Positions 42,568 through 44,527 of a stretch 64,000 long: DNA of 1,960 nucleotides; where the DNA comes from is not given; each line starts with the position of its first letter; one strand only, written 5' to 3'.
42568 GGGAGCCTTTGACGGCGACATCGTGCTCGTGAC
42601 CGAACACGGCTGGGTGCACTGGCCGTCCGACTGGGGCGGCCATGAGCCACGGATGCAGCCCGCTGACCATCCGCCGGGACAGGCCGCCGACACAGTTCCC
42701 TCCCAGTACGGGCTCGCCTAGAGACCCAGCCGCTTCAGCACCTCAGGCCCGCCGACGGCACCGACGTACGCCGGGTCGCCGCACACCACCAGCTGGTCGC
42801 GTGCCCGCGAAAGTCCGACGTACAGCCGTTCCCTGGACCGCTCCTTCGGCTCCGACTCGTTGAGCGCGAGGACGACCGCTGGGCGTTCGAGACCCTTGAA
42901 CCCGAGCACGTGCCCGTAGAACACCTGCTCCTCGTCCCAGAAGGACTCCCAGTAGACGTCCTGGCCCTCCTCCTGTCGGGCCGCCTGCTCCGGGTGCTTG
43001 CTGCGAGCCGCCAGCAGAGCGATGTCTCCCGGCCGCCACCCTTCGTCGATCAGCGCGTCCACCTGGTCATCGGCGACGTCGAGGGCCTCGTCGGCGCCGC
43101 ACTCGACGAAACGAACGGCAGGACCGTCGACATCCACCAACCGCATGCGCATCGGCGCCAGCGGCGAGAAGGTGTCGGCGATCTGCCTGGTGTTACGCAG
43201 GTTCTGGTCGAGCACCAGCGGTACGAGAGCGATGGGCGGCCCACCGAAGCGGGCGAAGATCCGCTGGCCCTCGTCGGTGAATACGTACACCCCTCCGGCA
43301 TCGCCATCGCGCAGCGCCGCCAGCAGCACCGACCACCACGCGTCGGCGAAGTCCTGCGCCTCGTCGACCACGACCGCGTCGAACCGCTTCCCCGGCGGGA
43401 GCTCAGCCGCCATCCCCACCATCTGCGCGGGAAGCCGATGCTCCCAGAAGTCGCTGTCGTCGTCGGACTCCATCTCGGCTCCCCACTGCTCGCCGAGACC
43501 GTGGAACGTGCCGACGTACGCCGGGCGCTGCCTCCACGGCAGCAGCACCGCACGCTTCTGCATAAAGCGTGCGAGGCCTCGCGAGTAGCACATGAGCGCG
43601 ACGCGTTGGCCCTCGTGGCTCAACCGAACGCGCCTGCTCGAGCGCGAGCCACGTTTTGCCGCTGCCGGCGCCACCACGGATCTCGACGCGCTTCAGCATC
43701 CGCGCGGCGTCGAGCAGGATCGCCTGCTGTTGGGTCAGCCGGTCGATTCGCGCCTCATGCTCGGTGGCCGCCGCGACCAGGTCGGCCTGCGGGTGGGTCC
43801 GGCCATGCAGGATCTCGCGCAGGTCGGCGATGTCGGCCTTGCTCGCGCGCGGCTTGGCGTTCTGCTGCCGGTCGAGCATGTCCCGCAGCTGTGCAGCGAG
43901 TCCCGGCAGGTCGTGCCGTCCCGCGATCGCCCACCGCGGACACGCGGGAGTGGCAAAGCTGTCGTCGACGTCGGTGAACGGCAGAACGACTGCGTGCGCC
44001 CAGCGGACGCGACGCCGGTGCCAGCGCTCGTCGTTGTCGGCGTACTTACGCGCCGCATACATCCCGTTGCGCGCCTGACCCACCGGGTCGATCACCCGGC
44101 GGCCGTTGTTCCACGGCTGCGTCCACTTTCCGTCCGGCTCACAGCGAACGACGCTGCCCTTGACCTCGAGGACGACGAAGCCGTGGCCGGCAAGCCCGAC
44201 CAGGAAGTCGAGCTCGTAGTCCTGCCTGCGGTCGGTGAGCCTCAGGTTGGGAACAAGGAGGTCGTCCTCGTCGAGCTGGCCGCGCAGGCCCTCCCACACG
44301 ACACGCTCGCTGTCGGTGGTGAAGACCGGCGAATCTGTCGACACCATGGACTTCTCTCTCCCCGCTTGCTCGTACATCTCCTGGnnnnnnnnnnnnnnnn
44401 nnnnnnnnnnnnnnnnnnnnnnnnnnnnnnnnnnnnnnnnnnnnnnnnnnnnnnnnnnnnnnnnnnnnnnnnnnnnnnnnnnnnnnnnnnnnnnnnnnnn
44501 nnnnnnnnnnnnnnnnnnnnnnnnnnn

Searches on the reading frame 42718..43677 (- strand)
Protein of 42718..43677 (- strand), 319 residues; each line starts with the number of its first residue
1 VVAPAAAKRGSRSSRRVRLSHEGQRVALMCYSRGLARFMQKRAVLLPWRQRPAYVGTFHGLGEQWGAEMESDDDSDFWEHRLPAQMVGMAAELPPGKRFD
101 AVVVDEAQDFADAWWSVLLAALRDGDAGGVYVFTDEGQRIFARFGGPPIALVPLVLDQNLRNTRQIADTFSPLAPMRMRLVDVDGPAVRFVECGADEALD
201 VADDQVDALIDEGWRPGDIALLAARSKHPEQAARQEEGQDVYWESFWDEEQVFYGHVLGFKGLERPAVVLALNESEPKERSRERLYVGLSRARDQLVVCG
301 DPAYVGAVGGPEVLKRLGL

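Call 9: search_protein_families(library=pfam, proteins=[window:42718-43677:-], max_evalue=0.001)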
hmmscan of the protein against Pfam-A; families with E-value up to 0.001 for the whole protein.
window:42718-43677:- (319 aa): 2 families
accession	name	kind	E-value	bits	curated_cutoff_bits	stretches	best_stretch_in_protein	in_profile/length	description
PF13538.12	UvrD_C_2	-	6.1e-08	32.8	27.4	1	260-298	10-51/52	UvrD-like helicase C-terminal domain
PF01443.25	Viral_helicase1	-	0.00051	20.4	21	0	258-299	183-227/228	Viral superfamily 1 RNA helicase core domain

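Call 10: search_protein_families(library=padloc, proteins=[window:42718-43677:-], max_evalue=0.01)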
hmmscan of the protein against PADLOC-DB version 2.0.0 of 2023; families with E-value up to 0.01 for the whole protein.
window:42718-43677:- (319 aa): 13 families
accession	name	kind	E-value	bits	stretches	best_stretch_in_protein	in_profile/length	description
PDLC01087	C3a187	-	3.2e-12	44.1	2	15-142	230-361/559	NERD+UvrD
PDLC03813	RTasNERD-Hel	-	2.6e-11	41.3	1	99-299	298-510/519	DRT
PDLC00136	GajB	-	1.9e-08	31.6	1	175-299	414-546/570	UrvD helicase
PDLC04173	GajB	-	7.9e-05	19.8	1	255-302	421-464/471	-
PDLC00117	GajB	-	0.00034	17.2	0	98-165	218-293/604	UrvD helicase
PDLC03802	RTasHel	-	0.00046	17.1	1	97-194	191-291/675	DRT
PDLC00104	GajB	-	0.00072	16.4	0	98-142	165-206/574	UrvD helicase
PDLC00127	GajB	-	0.00086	15.9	0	98-150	201-254/594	UrvD helicase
PDLC00135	GajB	-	0.00088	16.3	0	97-145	168-217/603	UrvD helicase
PDLC00112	GajB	-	0.0015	15.2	0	97-141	210-252/581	UrvD helicase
PDLC00132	GajB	-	0.0044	13.7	0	98-142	214-257/625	UrvD helicase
PDLC00105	GajB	-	0.006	13.3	0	97-178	228-315/649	UrvD helicase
PDLC00147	GajB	-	0.0082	13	0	97-176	231-314/637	UrvD helicase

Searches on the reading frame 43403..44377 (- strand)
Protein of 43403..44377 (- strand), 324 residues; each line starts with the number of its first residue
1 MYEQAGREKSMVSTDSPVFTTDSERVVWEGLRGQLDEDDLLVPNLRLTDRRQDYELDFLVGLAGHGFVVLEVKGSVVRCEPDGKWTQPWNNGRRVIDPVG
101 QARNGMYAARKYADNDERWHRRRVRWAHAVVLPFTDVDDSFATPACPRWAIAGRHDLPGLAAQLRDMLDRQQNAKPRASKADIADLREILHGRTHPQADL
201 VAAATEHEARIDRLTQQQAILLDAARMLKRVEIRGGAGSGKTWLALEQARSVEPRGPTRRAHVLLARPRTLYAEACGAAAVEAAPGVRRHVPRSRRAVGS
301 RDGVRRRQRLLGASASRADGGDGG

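Call 9: search_protein_families(library=pfam, proteins=[window:43403-44377:-], max_evalue=0.001)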
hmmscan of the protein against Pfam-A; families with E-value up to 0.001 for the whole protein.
window:43403-44377:- (324 aa): 1 family
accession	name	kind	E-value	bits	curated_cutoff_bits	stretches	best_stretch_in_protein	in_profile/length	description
PF08378.17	NERD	-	2.4e-07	31.7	22.1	1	23-130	5-108/111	Nuclease-related domain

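Call 10: search_protein_families(library=padloc, proteins=[window:43403-44377:-], max_evalue=0.01)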
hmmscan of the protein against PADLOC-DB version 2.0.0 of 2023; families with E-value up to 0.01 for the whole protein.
window:43403-44377:- (324 aa): 3 families
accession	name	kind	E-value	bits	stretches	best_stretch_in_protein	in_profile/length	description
PDLC03813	RTasNERD-Hel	-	1.2e-16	58.9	1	50-251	46-247/519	DRT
PDLC01087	C3a187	-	0.0039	14.1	0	20-249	15-231/559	NERD+UvrD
PDLC00104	GajB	-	0.0095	12.7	0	216-253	7-40/574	UrvD helicase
